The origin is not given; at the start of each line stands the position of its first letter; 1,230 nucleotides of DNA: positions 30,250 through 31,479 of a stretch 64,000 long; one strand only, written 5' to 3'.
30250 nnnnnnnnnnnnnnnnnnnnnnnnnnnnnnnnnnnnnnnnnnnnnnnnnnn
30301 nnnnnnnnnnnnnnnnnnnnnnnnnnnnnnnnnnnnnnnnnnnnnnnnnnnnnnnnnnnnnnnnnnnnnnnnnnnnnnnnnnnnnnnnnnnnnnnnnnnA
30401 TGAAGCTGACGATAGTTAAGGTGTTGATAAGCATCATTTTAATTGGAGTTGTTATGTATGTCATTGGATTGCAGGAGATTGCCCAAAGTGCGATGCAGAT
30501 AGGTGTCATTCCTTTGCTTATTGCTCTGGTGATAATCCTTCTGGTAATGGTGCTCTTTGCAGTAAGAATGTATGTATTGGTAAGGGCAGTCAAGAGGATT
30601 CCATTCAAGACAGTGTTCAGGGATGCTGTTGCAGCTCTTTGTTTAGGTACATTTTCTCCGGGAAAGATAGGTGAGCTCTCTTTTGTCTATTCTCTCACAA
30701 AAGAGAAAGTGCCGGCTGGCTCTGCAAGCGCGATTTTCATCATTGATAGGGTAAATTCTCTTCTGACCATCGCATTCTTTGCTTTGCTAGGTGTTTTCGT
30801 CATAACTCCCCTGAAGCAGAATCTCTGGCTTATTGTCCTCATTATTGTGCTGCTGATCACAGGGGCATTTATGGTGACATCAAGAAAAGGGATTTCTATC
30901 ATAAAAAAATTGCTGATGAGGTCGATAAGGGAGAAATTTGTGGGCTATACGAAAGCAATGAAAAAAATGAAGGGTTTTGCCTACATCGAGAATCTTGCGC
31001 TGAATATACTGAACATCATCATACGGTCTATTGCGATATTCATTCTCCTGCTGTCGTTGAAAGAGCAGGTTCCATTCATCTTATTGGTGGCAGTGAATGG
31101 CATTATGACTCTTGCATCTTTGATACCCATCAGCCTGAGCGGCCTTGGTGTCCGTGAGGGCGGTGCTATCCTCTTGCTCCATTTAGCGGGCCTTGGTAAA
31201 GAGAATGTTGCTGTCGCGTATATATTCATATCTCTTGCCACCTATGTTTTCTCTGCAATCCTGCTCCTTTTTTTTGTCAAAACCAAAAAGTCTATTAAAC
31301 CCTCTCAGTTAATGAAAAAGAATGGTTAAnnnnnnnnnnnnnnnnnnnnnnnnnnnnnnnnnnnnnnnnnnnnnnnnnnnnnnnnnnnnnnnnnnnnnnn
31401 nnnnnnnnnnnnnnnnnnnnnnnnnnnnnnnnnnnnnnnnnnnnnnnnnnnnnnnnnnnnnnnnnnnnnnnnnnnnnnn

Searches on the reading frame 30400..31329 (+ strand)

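Call 17: search_protein_families(library=pfam, proteins=[window:30400-31329:+], max_evalue=0.00001)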
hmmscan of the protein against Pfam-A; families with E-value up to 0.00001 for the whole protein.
window:30400-31329:+ (309 aa): 1 family
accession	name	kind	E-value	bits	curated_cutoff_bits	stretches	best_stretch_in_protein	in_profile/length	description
PF03706.18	LPG_synthase_TM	-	4.5e-29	102.3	33.4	1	5-287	2-300/302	Lysylphosphatidylglycerol synthase TM region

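Call 96: search_protein_families(library=ncbifam, proteins=[window:30400-31329:+], max_evalue=0.00001)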
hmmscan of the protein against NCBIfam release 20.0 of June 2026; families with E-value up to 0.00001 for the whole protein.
window:30400-31329:+ (309 aa): 1 family
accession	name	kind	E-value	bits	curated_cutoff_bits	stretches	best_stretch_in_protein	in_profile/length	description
TIGR00374.1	TIGR00374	subfamily_domain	3e-21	76.2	43.2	1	9-288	2-305/323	flippase-like domain-containing protein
